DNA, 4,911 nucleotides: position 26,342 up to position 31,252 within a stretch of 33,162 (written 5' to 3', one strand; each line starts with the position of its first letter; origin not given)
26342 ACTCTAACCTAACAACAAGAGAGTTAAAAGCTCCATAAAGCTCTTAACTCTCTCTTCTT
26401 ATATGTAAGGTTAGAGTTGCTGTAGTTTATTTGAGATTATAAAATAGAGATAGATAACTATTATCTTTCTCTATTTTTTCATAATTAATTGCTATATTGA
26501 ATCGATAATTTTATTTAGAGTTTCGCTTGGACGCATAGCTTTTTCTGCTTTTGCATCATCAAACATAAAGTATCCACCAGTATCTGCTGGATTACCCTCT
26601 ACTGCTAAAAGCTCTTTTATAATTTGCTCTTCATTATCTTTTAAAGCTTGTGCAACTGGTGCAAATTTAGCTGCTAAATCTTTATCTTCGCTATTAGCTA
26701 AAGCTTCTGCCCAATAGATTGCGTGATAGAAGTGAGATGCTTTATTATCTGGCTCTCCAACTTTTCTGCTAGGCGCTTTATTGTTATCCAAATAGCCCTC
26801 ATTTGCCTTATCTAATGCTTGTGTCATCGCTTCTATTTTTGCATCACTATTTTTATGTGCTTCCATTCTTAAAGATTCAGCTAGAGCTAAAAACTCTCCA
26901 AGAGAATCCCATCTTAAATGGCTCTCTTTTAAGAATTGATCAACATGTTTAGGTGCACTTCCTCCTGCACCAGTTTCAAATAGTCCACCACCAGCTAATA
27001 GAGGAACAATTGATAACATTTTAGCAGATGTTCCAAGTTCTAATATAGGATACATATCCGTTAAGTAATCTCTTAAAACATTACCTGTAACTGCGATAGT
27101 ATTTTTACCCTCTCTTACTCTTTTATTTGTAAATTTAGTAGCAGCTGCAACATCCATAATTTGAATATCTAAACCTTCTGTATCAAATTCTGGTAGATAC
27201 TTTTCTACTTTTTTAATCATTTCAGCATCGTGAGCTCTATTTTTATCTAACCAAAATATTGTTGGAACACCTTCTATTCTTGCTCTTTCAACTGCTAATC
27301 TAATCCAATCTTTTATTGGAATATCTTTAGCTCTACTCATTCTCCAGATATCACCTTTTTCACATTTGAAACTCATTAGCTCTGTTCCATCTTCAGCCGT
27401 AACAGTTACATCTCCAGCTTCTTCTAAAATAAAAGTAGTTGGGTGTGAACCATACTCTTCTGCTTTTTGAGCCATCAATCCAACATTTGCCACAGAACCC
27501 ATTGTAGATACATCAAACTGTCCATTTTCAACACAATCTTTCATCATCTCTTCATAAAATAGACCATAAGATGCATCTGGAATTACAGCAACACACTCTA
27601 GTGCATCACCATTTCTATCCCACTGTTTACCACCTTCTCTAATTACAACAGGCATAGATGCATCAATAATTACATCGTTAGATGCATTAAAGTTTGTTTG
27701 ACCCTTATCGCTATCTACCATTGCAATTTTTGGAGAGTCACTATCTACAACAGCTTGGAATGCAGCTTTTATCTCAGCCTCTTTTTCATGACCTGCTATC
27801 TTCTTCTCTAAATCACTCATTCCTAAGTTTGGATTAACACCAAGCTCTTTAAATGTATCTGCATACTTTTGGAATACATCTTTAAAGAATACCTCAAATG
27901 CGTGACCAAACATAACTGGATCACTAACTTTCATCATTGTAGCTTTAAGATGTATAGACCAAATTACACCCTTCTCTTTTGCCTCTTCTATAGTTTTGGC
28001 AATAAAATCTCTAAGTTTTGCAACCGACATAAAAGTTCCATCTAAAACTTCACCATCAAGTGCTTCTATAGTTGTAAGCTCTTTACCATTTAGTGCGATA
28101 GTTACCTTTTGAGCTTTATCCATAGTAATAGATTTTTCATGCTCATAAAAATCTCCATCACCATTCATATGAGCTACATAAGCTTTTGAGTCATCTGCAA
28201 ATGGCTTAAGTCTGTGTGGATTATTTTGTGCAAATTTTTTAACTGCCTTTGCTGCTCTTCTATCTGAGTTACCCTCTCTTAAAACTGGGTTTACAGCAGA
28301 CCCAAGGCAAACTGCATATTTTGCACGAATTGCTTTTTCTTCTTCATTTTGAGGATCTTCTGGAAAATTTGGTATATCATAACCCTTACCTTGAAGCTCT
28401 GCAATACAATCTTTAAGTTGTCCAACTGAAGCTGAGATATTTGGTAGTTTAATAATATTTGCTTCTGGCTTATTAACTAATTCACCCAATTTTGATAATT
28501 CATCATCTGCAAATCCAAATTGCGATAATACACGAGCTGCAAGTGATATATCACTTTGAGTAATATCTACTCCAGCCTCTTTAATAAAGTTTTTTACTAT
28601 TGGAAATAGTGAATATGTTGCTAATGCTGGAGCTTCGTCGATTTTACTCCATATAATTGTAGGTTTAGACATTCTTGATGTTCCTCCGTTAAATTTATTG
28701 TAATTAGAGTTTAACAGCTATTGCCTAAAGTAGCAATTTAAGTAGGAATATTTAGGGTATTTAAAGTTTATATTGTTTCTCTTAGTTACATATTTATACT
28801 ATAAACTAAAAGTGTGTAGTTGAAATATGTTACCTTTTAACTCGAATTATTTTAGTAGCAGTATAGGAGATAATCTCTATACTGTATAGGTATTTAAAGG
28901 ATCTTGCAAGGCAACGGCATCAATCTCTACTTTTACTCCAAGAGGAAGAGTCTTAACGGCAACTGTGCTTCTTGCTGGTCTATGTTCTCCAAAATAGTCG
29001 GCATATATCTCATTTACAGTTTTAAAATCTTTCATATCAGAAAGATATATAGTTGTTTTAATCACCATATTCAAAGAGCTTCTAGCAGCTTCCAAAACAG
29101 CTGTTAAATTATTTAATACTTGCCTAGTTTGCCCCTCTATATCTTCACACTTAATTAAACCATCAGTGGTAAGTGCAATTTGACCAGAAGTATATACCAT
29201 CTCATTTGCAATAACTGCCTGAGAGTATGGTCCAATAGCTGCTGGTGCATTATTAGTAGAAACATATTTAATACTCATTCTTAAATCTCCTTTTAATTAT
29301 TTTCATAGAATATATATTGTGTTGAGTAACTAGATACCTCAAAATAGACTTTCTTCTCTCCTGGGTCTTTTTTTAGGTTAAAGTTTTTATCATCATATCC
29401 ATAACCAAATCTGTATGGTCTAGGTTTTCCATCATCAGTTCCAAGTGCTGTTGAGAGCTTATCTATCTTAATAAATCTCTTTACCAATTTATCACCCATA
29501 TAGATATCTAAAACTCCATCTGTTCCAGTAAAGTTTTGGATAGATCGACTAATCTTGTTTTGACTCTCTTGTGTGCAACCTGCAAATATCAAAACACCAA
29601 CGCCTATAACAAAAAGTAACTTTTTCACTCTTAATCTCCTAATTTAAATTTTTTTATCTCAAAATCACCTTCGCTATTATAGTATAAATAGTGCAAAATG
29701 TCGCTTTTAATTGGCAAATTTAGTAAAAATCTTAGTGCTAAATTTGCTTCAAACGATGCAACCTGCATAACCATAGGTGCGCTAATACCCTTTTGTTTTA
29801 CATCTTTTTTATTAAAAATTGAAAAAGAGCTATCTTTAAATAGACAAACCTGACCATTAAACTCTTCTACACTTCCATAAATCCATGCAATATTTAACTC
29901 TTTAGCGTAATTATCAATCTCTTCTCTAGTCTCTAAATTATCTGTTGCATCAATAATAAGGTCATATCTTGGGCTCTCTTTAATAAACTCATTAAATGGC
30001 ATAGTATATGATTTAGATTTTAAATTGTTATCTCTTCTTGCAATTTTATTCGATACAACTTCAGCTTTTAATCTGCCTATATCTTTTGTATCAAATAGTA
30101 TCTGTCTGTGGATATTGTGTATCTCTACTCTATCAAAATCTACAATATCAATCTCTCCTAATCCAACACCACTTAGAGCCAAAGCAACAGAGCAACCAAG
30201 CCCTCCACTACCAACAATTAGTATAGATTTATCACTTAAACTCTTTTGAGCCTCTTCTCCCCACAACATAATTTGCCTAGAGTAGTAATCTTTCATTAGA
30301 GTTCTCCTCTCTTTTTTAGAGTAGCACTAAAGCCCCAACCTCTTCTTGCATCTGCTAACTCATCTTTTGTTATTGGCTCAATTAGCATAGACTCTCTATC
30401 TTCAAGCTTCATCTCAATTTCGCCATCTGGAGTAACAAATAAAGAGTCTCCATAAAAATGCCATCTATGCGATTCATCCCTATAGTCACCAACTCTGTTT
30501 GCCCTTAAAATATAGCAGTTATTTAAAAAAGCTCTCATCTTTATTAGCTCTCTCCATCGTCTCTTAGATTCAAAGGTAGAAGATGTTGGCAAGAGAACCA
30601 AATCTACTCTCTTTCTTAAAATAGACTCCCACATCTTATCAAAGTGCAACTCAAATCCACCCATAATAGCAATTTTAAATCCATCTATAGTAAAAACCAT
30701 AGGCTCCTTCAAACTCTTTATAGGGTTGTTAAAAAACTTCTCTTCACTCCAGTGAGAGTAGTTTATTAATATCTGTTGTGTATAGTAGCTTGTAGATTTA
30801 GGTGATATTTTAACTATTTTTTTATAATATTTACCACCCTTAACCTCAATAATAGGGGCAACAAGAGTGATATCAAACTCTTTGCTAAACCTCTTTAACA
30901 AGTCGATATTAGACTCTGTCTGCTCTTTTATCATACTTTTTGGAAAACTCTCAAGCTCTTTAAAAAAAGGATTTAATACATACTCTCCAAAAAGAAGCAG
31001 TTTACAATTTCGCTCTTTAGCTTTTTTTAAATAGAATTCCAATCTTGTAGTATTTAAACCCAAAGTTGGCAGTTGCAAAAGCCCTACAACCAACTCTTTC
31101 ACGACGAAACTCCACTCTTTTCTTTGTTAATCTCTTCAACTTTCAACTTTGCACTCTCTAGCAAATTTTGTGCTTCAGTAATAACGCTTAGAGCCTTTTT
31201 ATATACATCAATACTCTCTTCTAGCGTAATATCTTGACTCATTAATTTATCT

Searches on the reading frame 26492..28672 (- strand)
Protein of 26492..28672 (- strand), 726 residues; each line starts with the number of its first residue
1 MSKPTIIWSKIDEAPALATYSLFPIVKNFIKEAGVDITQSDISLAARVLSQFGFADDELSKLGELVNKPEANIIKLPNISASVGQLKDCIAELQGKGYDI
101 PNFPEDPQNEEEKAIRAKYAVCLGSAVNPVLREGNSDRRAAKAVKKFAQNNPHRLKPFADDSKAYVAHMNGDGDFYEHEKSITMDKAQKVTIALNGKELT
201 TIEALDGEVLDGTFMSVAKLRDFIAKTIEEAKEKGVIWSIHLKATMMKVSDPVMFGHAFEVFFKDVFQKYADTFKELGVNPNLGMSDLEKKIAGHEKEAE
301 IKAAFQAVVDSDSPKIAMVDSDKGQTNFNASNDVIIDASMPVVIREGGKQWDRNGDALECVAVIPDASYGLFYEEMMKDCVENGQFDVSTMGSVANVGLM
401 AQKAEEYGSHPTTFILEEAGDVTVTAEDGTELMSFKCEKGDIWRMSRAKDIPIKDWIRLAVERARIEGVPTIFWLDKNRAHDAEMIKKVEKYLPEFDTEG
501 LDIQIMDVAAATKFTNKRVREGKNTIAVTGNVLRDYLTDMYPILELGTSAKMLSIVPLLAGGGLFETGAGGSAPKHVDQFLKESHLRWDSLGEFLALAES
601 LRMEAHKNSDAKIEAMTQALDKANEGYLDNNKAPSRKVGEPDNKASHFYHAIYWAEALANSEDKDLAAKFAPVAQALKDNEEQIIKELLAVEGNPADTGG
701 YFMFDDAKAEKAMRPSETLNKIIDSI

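Call 10: search_protein_families(library=pfam, proteins=[window:26492-28672:-])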
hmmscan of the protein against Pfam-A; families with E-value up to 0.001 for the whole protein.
window:26492-28672:- (726 aa): 1 family
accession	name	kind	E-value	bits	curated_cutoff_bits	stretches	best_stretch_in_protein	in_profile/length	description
PF03971.19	IDH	-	0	1117.1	25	1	5-724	1-734/734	Monomeric isocitrate dehydrogenase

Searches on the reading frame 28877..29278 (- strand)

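Call 10: search_protein_families(library=pfam, proteins=[window:28877-29278:-])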
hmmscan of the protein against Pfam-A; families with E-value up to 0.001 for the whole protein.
window:28877-29278:- (133 aa): 1 family
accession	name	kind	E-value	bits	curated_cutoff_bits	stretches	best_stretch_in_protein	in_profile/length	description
PF01042.26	Ribonuc_L-PSP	-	7.5e-42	142.6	27.3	1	9-124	2-120/121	Endoribonuclease L-PSP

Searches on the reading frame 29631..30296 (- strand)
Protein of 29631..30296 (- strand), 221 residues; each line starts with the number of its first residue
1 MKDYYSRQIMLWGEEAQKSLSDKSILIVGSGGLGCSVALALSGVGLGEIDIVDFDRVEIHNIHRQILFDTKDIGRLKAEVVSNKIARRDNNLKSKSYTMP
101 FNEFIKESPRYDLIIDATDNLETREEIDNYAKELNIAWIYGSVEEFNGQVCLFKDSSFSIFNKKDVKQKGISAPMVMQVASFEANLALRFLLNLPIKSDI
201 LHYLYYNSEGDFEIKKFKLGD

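Call 10: search_protein_families(library=pfam, proteins=[window:29631-30296:-])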
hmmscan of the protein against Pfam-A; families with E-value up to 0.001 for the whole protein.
window:29631-30296:- (221 aa): 1 family
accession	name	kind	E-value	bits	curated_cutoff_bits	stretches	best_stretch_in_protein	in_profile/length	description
PF00899.27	ThiF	-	1e-49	169.3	28.1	1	5-216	1-226/238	ThiF family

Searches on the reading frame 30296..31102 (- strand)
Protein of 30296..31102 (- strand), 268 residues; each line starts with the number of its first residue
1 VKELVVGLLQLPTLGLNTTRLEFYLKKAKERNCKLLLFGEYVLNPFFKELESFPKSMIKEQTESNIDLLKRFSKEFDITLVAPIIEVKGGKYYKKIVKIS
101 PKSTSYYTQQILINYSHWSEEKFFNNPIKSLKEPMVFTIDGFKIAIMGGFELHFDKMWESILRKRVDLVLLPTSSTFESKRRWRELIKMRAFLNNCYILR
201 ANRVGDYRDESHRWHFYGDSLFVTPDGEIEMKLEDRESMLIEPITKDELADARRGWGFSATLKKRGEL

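Call 10: search_protein_families(library=pfam, proteins=[window:30296-31102:-])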
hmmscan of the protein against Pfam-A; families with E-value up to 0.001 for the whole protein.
window:30296-31102:- (268 aa): 1 family
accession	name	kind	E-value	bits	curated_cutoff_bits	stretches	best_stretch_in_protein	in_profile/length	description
PF00795.27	CN_hydrolase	-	1.3e-18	67.7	23.2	1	19-253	19-255/256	Carbon-nitrogen hydrolase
